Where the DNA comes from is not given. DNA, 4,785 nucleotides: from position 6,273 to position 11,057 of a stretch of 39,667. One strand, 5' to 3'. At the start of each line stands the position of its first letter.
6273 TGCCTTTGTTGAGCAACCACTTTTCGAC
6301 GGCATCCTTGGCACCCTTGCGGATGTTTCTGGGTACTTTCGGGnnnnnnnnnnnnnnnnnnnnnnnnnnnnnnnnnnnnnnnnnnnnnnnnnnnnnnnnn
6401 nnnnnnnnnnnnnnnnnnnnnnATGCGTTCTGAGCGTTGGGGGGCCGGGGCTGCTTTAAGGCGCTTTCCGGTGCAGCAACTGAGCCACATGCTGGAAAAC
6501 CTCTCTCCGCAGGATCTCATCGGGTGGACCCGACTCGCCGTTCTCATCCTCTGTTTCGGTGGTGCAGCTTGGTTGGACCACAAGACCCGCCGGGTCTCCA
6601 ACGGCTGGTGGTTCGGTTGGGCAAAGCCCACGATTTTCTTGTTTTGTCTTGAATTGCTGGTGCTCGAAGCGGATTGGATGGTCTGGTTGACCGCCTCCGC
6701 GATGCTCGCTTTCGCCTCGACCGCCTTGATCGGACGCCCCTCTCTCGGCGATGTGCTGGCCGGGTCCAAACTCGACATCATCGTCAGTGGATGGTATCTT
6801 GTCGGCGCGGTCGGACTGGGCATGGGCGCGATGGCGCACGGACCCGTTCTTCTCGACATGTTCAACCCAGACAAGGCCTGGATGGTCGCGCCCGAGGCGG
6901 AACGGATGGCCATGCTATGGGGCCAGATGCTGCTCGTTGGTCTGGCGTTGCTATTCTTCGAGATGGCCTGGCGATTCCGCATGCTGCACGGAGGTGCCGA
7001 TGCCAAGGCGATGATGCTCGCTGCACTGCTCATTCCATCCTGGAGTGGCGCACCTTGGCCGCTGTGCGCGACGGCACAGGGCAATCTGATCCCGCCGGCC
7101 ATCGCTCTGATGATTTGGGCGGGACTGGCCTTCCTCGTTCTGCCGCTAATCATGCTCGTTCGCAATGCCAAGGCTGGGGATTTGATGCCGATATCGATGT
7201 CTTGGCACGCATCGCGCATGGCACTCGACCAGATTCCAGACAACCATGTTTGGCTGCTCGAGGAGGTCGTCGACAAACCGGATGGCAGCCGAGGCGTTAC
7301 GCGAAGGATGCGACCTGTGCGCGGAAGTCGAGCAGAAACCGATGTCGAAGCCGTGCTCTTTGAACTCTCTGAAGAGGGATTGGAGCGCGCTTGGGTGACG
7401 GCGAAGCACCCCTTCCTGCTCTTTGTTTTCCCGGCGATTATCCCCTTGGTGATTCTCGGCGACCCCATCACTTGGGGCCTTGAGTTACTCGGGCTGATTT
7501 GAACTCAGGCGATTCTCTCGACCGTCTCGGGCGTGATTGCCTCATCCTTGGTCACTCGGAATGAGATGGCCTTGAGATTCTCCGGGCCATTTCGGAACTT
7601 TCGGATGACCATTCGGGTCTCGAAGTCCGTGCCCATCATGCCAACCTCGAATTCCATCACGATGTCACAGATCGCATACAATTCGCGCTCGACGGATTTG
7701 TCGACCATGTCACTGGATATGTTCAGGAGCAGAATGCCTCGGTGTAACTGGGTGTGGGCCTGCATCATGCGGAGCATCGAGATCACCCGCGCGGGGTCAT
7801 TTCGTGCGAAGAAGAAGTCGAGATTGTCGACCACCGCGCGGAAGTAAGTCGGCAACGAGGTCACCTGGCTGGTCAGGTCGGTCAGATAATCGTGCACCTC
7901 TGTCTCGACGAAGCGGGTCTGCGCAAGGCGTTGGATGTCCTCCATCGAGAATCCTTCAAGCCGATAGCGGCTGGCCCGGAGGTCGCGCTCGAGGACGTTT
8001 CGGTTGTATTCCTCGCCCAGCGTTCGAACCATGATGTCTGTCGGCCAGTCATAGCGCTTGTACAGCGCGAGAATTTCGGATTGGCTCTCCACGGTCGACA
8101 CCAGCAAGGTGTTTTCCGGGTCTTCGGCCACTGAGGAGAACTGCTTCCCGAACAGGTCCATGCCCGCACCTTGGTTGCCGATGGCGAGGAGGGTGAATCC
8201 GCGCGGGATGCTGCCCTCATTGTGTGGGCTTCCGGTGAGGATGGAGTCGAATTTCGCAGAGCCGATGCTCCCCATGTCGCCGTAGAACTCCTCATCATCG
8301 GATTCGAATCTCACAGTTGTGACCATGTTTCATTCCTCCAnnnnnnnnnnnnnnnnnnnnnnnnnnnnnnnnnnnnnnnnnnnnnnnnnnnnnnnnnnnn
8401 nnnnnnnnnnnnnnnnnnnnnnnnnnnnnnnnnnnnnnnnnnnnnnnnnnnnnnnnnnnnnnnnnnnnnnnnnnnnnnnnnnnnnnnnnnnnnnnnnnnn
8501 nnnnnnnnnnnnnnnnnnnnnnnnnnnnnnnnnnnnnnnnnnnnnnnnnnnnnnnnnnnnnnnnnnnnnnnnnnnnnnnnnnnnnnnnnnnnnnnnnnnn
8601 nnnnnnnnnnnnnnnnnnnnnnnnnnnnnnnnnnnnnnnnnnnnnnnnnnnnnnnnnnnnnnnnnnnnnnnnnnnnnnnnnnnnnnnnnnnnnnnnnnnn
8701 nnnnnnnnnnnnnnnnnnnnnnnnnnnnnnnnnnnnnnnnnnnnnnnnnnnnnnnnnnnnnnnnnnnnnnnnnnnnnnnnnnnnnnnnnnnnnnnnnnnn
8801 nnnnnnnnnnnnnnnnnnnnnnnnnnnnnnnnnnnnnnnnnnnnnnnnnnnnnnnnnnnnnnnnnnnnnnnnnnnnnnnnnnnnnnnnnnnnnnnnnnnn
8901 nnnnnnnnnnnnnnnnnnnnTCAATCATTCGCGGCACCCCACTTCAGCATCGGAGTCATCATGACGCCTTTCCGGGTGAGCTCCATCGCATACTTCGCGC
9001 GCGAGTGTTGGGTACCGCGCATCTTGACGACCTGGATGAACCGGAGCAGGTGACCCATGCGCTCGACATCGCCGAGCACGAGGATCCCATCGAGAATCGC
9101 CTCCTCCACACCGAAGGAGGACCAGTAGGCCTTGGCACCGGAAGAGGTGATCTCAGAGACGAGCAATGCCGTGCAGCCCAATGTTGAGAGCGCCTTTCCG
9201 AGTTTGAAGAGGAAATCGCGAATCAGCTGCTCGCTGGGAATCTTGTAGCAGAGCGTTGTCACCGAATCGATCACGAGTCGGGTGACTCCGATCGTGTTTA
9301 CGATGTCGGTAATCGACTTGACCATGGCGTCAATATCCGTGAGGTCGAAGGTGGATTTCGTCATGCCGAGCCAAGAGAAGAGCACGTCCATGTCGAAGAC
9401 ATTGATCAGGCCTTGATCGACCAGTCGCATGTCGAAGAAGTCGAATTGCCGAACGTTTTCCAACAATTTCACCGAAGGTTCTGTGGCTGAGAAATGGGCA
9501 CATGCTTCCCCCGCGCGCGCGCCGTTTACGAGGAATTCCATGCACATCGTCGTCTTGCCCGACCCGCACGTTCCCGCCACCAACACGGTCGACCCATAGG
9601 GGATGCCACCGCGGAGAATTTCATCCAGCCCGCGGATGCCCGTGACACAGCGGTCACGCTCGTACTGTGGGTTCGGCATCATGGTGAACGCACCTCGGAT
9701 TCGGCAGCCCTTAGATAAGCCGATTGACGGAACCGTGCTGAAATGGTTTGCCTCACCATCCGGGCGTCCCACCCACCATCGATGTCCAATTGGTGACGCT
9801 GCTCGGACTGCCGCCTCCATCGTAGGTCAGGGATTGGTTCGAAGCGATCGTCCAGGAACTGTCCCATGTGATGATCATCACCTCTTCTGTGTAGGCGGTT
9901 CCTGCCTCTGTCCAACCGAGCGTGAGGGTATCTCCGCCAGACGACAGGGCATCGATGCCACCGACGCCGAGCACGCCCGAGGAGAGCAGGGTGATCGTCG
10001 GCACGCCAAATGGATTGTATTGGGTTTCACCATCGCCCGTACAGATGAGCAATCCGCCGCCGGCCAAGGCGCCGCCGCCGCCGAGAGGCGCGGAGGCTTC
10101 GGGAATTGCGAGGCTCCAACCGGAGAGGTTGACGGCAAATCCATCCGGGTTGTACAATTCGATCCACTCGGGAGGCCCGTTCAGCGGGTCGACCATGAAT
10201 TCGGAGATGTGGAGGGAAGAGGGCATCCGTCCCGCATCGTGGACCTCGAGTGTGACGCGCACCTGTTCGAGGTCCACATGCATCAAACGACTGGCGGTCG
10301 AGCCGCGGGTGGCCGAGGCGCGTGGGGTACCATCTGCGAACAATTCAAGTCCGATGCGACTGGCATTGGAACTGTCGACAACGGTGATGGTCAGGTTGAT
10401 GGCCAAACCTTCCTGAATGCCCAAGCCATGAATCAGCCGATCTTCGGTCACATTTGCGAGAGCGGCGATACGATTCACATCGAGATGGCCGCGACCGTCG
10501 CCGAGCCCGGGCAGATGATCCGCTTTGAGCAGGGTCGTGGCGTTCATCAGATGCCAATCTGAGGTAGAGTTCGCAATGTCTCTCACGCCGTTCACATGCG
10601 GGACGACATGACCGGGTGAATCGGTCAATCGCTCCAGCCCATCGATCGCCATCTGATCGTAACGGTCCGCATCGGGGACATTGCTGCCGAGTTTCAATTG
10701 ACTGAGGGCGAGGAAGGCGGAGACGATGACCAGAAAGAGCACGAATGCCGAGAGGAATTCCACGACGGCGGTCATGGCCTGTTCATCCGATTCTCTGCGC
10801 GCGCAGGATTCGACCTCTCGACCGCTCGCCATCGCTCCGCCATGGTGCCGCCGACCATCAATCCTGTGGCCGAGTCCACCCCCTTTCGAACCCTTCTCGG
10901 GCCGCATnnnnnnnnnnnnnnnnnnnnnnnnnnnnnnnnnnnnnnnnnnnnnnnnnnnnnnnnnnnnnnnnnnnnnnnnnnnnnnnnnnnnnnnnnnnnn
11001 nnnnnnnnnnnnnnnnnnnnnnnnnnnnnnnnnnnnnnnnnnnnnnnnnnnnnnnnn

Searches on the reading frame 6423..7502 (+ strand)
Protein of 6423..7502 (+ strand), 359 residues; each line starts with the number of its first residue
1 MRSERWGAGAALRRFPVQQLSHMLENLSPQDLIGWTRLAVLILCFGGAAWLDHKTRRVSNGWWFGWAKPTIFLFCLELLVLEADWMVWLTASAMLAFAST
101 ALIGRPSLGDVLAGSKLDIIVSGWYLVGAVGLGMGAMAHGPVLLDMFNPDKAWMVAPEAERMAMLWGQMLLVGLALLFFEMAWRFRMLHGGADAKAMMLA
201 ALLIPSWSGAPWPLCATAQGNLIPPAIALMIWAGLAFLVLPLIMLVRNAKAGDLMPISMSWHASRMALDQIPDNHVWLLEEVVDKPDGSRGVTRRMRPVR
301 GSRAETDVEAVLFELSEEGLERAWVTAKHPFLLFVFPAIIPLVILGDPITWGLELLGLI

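Call 85: search_protein_families(library=pfam, proteins=[window:6423-7502:+], max_evalue=0.00001)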
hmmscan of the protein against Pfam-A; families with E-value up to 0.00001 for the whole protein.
window:6423-7502:+ (359 aa): 1 family
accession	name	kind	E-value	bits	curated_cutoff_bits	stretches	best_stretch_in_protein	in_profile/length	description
PF06847.16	Arc_PepC_II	-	1.2e-06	29.5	29.9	1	261-347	7-92/93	Archaeal Peptidase A24 C-terminus Type II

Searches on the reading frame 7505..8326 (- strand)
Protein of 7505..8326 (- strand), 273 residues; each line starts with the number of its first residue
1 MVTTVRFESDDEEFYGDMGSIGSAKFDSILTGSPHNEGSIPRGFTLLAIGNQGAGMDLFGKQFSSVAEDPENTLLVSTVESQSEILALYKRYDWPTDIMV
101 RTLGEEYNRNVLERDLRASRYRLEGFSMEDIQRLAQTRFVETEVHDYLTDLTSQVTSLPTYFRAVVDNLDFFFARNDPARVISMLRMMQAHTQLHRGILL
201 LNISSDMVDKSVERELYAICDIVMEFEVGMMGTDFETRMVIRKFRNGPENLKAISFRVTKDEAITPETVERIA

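Call 85: search_protein_families(library=pfam, proteins=[window:7505-8326:-], max_evalue=0.00001)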
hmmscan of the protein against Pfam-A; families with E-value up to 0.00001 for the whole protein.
window:7505-8326:- (273 aa): 1 family
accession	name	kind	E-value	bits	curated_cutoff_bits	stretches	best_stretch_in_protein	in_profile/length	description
PF06745.19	ATPase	-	7.5e-07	29.2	26.6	1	25-264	7-224/231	KaiC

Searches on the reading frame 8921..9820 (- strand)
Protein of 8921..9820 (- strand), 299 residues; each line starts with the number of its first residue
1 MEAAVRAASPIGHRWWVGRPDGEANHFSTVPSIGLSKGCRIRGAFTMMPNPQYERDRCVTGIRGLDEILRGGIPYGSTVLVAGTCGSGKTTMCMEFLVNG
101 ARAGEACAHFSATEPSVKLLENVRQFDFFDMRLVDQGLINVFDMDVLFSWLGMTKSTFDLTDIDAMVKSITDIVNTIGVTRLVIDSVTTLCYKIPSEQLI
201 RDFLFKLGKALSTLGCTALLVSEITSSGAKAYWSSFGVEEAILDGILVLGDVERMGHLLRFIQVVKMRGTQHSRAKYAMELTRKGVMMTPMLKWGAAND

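Call 85: search_protein_families(library=pfam, proteins=[window:8921-9820:-], max_evalue=0.00001)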
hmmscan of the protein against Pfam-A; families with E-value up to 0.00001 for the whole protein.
window:8921-9820:- (299 aa): 1 family
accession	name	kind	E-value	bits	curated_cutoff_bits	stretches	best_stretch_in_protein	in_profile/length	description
PF06745.19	ATPase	-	2.5e-55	187.8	26.6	1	60-290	3-228/231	KaiC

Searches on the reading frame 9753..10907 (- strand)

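Call 85: search_protein_families(library=pfam, proteins=[window:9753-10907:-], max_evalue=0.00001)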
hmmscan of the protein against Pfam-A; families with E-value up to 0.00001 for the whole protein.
window:9753-10907:- (384 aa): 1 family
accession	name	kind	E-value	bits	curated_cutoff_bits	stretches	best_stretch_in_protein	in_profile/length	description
PF00932.25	LTD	-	4.7e-08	33.8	34.3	1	230-268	6-44/109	Lamin Tail Domain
